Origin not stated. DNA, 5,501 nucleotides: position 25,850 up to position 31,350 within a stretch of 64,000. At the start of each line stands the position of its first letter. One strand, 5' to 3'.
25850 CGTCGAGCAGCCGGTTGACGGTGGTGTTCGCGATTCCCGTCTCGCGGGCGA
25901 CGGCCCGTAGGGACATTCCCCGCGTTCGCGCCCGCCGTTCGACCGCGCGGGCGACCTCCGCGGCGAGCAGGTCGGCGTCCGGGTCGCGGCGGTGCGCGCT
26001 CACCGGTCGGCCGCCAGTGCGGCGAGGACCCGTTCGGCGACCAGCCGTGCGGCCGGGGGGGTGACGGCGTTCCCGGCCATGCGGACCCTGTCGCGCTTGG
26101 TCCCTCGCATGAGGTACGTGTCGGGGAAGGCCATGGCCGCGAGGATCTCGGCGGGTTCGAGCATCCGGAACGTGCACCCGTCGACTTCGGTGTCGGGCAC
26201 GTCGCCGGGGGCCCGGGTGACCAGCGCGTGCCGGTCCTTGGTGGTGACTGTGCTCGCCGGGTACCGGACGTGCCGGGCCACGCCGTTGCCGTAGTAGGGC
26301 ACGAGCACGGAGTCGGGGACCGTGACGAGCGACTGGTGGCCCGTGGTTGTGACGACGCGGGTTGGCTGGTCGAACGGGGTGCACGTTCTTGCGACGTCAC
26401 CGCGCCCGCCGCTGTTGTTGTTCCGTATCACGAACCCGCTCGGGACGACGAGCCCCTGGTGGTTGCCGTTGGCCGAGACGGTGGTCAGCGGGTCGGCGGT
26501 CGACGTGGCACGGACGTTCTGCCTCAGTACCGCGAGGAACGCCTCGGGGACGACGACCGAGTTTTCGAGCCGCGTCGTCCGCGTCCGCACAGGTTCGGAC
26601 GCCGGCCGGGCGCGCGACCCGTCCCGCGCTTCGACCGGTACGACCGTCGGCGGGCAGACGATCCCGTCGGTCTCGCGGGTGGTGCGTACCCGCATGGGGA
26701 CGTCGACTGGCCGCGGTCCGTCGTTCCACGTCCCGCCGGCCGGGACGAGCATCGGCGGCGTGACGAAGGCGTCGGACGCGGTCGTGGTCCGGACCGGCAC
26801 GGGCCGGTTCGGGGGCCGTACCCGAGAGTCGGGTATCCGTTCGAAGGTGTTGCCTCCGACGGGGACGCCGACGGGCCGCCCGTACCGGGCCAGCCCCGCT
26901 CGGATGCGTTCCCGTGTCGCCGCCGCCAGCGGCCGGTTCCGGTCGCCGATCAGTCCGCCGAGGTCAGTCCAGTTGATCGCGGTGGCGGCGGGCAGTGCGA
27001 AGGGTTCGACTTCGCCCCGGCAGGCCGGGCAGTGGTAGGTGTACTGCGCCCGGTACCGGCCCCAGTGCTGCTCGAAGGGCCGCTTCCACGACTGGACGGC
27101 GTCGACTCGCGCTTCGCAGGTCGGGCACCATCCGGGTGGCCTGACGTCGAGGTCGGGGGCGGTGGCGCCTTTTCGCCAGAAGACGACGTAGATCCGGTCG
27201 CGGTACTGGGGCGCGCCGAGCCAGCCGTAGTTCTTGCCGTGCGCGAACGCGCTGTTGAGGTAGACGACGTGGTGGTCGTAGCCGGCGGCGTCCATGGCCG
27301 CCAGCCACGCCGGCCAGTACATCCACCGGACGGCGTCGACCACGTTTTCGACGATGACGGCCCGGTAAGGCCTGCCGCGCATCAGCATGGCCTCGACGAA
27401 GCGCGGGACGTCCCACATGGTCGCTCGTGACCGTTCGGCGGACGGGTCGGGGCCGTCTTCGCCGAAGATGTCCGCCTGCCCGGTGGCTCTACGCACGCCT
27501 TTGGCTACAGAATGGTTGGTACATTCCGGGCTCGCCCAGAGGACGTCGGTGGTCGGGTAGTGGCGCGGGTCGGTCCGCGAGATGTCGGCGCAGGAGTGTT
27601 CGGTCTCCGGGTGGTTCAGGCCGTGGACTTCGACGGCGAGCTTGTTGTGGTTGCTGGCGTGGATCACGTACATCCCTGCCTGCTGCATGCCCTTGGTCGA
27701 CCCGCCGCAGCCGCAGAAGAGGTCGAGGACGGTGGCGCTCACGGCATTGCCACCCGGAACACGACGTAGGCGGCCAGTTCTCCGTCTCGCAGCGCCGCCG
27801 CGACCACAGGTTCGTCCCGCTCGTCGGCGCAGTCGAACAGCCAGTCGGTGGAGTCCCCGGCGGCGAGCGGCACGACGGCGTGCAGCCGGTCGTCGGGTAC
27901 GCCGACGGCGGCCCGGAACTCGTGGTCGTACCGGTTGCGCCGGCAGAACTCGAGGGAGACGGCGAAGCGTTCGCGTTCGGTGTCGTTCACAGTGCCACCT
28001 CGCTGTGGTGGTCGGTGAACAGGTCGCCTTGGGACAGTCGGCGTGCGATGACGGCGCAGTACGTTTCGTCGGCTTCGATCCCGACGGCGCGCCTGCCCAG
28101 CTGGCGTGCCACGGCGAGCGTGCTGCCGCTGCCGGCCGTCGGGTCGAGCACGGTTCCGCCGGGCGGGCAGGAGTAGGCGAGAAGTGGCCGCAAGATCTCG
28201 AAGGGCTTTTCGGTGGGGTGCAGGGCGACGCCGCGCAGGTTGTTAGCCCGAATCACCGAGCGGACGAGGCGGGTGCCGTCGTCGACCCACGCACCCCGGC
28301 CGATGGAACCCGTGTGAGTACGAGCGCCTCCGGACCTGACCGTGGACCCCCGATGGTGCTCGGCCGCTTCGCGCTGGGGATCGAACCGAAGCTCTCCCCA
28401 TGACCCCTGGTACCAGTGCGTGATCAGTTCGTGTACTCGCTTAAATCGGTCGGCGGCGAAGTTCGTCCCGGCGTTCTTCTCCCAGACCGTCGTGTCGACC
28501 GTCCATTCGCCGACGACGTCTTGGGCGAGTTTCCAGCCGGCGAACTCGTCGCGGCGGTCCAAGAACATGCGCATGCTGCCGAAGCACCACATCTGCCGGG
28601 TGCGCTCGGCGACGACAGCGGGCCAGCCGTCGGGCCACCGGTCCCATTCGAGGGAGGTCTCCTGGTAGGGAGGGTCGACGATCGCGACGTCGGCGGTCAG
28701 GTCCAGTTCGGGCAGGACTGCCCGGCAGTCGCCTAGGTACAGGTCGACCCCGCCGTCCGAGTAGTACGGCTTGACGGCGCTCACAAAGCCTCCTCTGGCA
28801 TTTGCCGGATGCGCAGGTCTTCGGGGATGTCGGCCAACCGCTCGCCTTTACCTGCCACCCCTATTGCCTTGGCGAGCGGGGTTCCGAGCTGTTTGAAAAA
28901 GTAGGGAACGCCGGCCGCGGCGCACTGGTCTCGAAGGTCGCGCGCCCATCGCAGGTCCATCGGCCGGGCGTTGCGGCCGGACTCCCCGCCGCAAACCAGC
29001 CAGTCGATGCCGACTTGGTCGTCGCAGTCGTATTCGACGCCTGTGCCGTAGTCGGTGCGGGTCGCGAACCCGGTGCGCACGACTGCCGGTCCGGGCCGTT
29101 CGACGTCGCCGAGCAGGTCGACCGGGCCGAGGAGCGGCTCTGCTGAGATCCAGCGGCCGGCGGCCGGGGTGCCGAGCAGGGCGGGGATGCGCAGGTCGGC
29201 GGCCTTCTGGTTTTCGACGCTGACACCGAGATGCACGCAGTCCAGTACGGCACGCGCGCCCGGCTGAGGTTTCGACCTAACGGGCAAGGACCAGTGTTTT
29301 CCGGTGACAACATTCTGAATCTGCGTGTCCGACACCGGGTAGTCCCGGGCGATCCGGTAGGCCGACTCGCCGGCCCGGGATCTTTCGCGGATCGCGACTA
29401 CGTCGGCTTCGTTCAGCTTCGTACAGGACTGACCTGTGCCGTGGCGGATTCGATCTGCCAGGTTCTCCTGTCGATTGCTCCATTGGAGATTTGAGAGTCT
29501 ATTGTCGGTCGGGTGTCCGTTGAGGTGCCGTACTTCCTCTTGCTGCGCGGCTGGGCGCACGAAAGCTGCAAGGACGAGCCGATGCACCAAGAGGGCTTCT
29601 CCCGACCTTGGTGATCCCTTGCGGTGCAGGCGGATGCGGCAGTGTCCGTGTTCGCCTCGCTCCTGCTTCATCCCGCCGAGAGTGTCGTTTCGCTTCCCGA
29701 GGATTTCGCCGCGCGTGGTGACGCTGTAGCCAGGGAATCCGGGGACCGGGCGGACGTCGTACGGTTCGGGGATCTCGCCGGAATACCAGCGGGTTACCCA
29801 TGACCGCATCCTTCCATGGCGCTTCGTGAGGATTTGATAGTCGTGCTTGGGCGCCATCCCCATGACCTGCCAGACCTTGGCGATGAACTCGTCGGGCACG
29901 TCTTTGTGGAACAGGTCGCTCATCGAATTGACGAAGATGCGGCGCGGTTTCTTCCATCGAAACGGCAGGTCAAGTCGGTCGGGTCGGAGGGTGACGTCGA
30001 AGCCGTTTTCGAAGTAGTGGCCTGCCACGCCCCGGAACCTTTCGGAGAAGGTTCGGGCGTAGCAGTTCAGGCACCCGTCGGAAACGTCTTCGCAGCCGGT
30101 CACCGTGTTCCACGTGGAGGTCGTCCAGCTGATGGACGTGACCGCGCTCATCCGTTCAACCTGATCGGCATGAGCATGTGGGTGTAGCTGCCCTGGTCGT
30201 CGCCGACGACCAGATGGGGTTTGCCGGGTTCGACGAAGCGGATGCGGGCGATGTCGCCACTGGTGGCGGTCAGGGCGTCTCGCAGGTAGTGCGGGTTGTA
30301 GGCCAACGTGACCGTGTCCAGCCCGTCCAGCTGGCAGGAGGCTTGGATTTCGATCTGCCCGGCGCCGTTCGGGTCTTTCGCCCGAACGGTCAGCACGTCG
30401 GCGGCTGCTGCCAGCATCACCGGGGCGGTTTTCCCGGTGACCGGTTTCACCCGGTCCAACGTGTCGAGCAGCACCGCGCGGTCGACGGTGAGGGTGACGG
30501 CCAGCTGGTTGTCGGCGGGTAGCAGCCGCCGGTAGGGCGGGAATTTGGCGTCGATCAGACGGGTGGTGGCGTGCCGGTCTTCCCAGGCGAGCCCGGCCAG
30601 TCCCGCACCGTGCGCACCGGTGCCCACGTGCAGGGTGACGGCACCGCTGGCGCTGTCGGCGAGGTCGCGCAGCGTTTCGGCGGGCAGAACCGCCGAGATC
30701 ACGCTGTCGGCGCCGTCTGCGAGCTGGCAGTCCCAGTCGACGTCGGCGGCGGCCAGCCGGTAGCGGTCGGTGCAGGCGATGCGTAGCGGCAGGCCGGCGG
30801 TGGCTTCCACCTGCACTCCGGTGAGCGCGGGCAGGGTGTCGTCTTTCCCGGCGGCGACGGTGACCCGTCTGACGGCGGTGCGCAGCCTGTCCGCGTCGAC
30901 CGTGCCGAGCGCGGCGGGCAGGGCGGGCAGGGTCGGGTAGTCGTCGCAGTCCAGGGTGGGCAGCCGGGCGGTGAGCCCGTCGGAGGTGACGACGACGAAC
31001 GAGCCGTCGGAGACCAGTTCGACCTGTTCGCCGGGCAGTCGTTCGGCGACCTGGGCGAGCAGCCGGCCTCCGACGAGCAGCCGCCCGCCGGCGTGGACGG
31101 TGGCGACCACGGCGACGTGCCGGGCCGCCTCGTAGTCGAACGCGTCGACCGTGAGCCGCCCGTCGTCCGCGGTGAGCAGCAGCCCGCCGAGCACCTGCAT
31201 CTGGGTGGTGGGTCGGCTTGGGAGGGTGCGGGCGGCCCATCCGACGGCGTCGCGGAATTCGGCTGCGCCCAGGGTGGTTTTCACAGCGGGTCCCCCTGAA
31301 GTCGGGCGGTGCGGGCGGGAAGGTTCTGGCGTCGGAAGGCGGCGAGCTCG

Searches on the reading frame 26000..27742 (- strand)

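Call 14: search_protein_families(library=pfam, proteins=[window:26000-27742:-], max_evalue=0.01)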
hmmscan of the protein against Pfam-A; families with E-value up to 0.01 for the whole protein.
window:26000-27742:- (580 aa): 1 family
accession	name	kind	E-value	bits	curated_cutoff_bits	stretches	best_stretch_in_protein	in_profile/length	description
PF00145.23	DNA_methylase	-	1.5e-23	84.2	22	2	4-193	2-165/324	C-5 cytosine-specific DNA methylase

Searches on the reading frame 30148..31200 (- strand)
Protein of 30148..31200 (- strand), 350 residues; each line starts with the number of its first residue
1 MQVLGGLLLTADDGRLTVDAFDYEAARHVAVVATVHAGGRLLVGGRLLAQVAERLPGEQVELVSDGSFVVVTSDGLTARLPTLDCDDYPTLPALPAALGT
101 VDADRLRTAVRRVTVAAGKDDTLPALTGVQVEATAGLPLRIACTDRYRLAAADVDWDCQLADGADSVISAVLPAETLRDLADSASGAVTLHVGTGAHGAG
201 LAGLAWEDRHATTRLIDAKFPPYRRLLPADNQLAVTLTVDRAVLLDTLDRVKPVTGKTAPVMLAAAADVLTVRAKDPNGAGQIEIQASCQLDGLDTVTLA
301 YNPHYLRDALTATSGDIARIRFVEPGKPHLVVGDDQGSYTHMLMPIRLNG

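Call 14: search_protein_families(library=pfam, proteins=[window:30148-31200:-], max_evalue=0.01)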
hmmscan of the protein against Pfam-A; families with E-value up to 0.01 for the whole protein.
window:30148-31200:- (350 aa): 3 families
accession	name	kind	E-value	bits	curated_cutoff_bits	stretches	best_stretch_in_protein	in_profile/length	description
PF02767.21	DNA_pol3_beta_2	-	2.8e-16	60.3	27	1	101-221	2-115/116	DNA polymerase III beta subunit, central domain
PF02768.20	DNA_pol3_beta_3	-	1.9e-15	57.2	27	1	224-347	1-121/121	DNA polymerase III beta subunit, C-terminal domain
PF00712.24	DNA_pol3_beta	-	7.9e-15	55.5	24.4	1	2-92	28-120/120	DNA polymerase III beta subunit, N-terminal domain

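Call 59: find_related_loci(query=window:30148-31200:-, collection=viral_contigs, flank=10000)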
Query window:30148-31200:- (350 aa) in viral_contigs; peptide patterns used: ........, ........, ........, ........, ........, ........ (x = any residue, [..] = any of these).
1 stretches matched a pattern; 1 encode a relative of the query (tblastn E <= 1e-3); 1 distinct loci.
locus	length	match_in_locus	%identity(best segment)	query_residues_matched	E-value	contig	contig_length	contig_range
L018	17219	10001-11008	76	12-350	4e-159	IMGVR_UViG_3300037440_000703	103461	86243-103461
